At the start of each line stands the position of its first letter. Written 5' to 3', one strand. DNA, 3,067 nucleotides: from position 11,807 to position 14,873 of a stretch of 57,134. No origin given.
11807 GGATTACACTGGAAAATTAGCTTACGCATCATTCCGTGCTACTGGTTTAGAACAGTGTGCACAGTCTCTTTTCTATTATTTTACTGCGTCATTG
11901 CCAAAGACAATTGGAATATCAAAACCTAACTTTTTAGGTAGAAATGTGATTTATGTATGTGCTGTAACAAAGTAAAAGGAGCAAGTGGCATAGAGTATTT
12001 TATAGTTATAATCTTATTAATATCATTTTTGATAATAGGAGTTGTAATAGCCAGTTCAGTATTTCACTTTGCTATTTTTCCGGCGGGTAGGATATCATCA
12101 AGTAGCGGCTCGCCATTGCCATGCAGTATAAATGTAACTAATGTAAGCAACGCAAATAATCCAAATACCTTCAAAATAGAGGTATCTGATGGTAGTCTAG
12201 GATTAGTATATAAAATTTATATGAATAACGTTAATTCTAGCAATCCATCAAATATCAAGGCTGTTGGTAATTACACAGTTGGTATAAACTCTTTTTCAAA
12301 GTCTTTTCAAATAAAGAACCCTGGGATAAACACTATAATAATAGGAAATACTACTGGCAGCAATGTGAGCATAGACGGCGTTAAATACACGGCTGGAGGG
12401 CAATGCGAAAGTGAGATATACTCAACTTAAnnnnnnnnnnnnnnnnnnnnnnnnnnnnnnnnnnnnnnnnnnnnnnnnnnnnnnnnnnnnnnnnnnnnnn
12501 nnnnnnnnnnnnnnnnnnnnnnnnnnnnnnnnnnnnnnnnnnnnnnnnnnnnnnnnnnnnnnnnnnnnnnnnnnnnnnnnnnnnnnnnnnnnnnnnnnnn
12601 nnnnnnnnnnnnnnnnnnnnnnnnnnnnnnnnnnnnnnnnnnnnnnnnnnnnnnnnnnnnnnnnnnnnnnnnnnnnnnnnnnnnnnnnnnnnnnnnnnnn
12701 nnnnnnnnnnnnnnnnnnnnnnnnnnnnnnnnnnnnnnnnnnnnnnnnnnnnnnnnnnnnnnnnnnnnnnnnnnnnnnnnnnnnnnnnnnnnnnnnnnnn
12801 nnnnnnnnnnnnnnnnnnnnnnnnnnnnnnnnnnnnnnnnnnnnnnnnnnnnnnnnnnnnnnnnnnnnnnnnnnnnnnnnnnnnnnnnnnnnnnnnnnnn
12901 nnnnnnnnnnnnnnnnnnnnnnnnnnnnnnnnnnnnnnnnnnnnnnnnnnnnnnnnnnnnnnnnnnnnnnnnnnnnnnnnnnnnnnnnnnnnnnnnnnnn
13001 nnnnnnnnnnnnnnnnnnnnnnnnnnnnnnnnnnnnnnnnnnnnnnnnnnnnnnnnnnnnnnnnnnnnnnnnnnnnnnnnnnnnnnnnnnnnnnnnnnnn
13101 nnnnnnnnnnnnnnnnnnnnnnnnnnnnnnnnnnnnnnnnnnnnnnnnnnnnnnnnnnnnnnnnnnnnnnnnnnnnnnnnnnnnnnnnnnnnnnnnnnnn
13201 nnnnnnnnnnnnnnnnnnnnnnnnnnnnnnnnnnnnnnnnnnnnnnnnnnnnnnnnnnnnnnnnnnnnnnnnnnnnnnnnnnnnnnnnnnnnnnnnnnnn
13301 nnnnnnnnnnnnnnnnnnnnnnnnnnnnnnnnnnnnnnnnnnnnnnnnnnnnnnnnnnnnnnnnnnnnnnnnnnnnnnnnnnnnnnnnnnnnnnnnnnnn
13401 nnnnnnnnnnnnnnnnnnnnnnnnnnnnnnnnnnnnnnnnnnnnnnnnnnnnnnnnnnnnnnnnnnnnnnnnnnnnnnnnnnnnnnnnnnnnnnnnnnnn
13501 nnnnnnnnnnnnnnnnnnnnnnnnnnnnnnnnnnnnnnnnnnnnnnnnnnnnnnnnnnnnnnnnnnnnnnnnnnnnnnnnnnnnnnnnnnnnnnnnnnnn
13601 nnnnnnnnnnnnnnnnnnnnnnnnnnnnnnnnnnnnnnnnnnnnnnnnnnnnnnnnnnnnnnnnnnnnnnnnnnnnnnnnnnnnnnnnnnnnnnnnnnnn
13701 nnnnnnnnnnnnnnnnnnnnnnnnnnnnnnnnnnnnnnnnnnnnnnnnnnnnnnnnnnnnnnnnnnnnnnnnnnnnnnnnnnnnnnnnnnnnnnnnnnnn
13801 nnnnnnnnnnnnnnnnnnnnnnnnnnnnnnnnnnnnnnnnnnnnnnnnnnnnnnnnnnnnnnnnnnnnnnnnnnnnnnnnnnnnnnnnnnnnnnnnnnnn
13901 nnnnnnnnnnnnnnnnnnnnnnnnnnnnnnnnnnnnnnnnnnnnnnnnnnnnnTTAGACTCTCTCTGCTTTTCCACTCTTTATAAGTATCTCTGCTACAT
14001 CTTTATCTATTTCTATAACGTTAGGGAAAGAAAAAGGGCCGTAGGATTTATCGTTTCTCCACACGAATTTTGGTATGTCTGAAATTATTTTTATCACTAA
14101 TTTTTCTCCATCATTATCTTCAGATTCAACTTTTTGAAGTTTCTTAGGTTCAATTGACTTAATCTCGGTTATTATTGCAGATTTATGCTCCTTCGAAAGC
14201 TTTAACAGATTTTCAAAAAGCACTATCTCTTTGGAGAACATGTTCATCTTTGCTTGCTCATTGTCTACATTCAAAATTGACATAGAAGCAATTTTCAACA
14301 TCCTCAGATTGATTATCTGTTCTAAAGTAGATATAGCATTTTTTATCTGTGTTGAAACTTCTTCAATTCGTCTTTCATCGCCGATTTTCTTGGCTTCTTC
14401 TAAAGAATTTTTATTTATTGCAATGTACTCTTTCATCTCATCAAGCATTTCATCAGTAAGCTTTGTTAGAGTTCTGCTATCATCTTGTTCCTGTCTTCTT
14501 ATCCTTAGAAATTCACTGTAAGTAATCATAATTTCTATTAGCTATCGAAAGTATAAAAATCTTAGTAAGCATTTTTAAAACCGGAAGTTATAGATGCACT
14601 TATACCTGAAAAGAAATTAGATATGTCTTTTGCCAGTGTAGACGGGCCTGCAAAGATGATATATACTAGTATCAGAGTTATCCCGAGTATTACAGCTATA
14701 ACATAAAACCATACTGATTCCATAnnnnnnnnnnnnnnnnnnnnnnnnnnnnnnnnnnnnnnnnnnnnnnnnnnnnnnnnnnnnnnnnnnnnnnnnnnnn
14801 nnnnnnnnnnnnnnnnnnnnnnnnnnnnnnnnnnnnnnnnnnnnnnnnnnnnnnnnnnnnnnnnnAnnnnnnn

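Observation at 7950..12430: Cluster of pilin-like and cysteine-rich anchored surface proteins with no assembly machinery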

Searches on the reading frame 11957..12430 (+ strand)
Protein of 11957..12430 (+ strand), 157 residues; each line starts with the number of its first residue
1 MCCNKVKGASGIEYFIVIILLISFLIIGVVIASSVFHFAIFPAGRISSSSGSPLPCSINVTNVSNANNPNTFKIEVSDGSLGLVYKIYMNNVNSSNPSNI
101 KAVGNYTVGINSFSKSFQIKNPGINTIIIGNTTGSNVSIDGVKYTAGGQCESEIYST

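Call 4: search_protein_families(library=pfam, proteins=[window:11957-12430:+], max_evalue=1)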
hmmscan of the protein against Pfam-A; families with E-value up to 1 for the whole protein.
window:11957-12430:+ (157 aa): 1 family
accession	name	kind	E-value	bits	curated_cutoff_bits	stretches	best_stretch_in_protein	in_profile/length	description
PF08246.17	Inhibitor_I29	-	0.91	10.3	24.4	1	85-114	22-52/59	Cathepsin propeptide inhibitor domain (I29)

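Call 22: search_protein_families(library=ncbifam, proteins=[window:11957-12430:+], max_evalue=1)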
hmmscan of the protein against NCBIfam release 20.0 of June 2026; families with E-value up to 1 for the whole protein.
window:11957-12430:+ (157 aa): 1 family
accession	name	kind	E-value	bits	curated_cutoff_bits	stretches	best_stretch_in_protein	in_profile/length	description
NF009301.0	PRK12658.1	equivalog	0.094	12.5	156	1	24-67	27-70/125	Na+/H+ antiporter subunit C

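Call 66: search_solved_structures(query=window:11957-12430:+, max_evalue=5)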
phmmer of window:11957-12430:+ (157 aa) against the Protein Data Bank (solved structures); distinct sequences matched with E-value up to 5: 5.
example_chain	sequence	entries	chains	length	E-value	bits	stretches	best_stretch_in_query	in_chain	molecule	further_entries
8z81_a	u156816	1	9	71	0.13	15.4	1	6-47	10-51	Antenna complex, alpha/beta subunit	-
9i5h_C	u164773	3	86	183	0.19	14.8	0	109-149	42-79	Flagellin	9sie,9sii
4hgk_C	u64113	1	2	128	1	12.5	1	77-122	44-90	shark V-NAR antibody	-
4n3g_A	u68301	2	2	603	1.6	11.8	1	53-128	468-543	Eukaryotic translation initiation factor 5B-like protein, eIF5B(870-C) | Eukaryotic translation initiation factor 5B-like protein, eIF5B(517-C)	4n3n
6cfw_H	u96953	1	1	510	3.3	10.8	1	6-42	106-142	Monovalent cation/H+ antiporter subunit D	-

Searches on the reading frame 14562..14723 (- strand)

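Call 73: search_protein_families(library=ncbifam, proteins=[window:14562-14723:-], max_evalue=0.01)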
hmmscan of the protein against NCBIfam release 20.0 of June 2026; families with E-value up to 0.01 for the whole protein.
window:14562-14723:- (53 aa): 0 families

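Call 91: search_protein_families(library=pfam, proteins=[window:14562-14723:-], max_evalue=1)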
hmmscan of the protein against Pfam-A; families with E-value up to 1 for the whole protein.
window:14562-14723:- (53 aa): 1 family
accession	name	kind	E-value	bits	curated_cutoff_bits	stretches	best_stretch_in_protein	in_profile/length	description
PF10225.14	NEMP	-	0.054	13.6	28.7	1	3-41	34-71/249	NEMP family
